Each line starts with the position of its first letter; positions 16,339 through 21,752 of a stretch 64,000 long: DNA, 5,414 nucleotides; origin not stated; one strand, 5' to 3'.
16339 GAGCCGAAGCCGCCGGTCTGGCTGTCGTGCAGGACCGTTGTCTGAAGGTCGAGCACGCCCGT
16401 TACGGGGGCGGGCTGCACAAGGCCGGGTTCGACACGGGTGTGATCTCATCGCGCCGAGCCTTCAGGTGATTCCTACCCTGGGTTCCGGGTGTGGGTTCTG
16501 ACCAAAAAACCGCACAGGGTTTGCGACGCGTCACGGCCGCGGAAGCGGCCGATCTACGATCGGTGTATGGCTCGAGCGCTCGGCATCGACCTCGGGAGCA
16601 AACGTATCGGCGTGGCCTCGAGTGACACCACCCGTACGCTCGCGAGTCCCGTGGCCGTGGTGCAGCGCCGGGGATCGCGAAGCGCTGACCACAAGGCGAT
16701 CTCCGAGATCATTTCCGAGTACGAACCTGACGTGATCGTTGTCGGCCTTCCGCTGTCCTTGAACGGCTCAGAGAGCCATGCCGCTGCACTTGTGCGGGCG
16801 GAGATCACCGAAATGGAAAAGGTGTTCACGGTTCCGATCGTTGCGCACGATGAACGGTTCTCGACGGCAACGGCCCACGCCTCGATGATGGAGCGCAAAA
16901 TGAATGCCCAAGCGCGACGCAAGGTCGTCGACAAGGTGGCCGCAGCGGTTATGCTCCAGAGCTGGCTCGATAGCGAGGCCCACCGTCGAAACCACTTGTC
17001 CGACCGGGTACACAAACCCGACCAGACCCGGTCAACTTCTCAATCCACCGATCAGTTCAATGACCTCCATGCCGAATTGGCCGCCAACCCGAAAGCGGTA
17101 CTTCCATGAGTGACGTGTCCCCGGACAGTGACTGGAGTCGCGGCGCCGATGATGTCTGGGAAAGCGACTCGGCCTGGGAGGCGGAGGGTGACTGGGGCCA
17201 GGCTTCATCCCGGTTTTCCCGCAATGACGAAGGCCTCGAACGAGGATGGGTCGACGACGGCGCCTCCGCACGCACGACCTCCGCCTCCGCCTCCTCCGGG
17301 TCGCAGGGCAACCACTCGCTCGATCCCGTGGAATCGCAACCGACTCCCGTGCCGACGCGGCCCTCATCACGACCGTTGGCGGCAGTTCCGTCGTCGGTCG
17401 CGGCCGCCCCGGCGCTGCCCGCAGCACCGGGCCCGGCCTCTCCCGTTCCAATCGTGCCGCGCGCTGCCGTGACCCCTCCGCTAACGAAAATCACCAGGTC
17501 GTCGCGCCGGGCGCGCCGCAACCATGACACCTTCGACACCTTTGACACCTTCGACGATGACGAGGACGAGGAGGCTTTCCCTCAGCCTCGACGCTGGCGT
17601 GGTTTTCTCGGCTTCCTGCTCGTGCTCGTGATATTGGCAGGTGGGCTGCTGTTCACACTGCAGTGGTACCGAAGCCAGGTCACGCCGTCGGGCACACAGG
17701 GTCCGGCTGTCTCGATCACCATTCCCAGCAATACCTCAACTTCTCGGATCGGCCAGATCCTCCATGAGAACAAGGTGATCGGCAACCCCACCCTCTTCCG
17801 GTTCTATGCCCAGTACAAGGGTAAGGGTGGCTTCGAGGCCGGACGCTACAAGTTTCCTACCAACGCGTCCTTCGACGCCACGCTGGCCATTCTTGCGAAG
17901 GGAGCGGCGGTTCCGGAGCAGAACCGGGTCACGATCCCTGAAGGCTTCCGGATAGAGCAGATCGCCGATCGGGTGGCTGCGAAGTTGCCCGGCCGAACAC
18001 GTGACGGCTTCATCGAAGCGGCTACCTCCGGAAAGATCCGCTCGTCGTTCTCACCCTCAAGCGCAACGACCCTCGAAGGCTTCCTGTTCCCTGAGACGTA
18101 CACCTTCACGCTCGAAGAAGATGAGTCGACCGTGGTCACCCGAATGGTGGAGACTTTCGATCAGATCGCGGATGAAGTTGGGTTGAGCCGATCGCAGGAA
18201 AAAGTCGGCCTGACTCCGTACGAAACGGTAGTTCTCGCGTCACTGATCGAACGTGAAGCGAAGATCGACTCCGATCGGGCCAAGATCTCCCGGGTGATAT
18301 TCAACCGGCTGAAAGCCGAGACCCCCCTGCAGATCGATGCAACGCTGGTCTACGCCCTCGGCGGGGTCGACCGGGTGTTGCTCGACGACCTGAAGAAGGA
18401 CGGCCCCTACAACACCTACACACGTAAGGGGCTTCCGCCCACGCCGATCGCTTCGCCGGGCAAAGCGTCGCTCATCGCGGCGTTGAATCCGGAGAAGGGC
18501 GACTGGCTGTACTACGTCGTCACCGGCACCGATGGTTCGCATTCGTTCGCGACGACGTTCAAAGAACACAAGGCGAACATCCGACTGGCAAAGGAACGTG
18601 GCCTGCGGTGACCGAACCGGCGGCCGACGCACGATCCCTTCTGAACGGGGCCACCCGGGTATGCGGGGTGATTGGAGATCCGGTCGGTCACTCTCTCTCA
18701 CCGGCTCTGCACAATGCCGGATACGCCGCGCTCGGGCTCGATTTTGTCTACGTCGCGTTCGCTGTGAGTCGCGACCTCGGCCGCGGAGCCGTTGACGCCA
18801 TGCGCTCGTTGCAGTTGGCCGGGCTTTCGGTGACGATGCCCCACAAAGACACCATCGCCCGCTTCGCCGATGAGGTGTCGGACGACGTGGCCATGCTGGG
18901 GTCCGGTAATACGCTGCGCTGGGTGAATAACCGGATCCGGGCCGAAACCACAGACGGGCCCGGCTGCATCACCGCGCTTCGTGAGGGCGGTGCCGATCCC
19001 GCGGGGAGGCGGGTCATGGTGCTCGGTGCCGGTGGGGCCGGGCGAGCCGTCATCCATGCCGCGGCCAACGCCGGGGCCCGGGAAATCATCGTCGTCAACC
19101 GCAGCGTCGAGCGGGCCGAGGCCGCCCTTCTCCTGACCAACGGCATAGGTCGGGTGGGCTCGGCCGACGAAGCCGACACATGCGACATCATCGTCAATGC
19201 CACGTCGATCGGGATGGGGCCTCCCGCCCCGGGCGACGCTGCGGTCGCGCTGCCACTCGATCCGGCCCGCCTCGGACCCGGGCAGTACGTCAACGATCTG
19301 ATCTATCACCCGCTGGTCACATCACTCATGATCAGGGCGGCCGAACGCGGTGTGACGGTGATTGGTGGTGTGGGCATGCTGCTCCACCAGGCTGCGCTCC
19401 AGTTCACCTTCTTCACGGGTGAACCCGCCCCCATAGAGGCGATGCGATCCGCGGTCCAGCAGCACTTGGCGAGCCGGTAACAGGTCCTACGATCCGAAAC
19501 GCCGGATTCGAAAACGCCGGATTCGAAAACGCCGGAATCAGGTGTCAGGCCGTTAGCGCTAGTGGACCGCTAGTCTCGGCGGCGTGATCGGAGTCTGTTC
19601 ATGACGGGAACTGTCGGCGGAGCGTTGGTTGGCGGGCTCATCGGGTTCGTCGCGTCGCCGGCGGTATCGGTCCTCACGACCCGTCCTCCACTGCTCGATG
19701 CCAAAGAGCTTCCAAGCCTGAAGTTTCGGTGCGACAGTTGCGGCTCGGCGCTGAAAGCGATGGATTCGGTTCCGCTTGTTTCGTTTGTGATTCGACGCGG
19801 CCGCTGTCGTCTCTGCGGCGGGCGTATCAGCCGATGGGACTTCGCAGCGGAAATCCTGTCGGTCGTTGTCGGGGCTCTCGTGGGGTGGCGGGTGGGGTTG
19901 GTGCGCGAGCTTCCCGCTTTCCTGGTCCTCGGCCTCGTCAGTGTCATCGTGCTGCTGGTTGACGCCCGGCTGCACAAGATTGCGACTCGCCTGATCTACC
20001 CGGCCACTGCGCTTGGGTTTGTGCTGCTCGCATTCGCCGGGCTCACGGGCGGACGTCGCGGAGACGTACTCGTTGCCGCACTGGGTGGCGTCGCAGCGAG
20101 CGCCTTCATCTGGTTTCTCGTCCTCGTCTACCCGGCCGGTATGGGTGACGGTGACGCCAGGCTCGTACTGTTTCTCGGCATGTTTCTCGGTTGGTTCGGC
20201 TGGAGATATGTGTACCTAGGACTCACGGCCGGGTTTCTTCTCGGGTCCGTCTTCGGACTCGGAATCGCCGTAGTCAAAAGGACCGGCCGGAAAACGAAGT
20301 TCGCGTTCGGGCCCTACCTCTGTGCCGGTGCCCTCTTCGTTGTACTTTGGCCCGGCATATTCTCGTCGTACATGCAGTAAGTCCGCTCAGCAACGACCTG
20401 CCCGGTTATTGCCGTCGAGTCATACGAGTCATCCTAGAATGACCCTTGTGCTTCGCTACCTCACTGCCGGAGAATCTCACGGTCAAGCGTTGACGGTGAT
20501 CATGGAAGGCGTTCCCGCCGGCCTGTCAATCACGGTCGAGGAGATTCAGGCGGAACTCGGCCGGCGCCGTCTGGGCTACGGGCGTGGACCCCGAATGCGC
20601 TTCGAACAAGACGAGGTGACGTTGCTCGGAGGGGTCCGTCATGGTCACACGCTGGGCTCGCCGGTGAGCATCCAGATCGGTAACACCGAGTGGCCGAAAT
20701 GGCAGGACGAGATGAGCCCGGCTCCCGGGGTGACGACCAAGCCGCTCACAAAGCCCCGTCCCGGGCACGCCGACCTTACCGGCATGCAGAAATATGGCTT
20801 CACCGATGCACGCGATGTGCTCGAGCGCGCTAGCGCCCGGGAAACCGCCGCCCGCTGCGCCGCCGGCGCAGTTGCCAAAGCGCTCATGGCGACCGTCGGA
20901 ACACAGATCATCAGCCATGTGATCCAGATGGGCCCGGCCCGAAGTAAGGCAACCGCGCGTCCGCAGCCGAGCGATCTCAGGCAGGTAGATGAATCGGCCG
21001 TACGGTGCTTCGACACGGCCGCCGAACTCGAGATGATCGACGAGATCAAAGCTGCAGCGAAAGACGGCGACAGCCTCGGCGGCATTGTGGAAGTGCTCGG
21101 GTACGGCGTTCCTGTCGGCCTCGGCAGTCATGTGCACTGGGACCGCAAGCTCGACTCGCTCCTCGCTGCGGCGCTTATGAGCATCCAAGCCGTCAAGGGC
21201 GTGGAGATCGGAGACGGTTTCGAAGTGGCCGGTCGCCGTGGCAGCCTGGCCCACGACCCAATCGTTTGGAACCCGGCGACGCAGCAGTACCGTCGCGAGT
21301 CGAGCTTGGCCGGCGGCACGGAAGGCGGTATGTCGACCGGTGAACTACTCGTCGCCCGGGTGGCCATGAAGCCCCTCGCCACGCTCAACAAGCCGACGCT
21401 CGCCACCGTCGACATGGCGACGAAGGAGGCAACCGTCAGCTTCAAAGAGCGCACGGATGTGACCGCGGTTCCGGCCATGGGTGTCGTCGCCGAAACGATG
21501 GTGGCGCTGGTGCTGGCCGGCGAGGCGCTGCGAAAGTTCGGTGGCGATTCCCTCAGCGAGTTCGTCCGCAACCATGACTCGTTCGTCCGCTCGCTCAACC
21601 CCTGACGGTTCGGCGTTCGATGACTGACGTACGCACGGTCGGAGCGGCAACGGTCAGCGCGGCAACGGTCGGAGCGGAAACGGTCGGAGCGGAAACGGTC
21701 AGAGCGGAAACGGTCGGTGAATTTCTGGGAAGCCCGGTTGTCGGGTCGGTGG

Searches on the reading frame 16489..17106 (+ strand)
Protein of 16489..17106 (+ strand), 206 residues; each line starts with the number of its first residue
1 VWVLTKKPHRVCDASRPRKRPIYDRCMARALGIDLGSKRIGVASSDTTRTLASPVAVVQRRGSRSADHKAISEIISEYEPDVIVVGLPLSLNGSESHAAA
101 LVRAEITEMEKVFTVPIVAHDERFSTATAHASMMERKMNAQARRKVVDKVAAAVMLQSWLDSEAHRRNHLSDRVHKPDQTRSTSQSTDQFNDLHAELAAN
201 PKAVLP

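Call 86: search_protein_families(library=pfam, proteins=[window:16489-17106:+], max_evalue=0.001)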
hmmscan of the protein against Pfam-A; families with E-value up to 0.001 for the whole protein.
window:16489-17106:+ (206 aa): 1 family
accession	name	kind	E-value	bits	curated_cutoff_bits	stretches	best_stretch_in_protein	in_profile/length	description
PF03652.20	RuvX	-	4.4e-41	140.8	29.2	1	29-162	2-134/134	Holliday junction resolvase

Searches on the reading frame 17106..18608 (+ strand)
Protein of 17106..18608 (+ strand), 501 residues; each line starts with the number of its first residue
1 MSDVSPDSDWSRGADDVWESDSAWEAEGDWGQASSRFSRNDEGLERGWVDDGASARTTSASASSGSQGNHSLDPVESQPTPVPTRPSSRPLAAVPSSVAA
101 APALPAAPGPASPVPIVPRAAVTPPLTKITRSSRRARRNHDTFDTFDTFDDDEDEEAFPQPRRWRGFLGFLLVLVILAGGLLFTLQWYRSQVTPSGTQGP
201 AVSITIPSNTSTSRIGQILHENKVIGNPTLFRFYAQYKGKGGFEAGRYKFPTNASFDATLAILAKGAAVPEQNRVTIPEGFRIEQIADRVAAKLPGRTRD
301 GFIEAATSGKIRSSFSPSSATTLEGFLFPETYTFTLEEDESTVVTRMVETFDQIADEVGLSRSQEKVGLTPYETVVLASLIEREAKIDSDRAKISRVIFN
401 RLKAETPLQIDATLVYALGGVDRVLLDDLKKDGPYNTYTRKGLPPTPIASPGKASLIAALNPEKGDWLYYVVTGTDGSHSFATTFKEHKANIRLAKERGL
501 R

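Call 86: search_protein_families(library=pfam, proteins=[window:17106-18608:+], max_evalue=0.001)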
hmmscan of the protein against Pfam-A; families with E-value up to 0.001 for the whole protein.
window:17106-18608:+ (501 aa): 1 family
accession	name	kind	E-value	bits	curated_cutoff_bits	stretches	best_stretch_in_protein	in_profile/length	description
PF02618.21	YceG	-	1.9e-84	283.8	32.4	1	204-493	1-274/275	YceG-like family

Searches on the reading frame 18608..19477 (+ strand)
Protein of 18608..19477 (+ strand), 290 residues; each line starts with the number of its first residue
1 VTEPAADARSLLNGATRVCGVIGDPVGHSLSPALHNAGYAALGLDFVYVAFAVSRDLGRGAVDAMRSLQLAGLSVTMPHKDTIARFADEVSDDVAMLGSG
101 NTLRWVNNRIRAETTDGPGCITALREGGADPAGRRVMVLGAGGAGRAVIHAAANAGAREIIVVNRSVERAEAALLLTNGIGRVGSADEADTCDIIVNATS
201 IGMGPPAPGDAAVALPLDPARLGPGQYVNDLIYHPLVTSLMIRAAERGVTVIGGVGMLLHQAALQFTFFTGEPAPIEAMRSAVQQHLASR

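Call 86: search_protein_families(library=pfam, proteins=[window:18608-19477:+], max_evalue=0.001)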
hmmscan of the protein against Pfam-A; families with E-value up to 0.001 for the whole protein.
window:18608-19477:+ (290 aa): 5 families
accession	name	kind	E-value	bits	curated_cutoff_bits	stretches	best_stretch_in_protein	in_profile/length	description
PF08501.16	Shikimate_dh_N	-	1e-24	87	27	1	21-103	1-83/83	Shikimate dehydrogenase substrate binding domain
PF18317.6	SDH_C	-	3.7e-13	49.4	25.8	1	254-284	1-31/31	Shikimate 5'-dehydrogenase C-terminal domain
PF01488.26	Shikimate_DH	-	4.3e-07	30.5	24.3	1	132-172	11-51/138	Shikimate / quinate 5-dehydrogenase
PF03807.23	F420_oxidored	-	4.3e-05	24.5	21.6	1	136-200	2-68/94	NADP oxidoreductase coenzyme F420-dependent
PF02826.25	2-Hacid_dh_C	-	0.0005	19.9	25.1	1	123-199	26-99/178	D-isomer specific 2-hydroxyacid dehydrogenase, NAD binding domain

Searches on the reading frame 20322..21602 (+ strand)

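Call 86: search_protein_families(library=pfam, proteins=[window:20322-21602:+], max_evalue=0.001)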
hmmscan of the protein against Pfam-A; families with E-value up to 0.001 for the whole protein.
window:20322-21602:+ (427 aa): 1 family
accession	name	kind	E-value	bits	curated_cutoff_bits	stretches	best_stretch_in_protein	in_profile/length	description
PF01264.26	Chorismate_synt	-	1.9e-112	375.7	27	1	44-402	1-326/327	Chorismate synthase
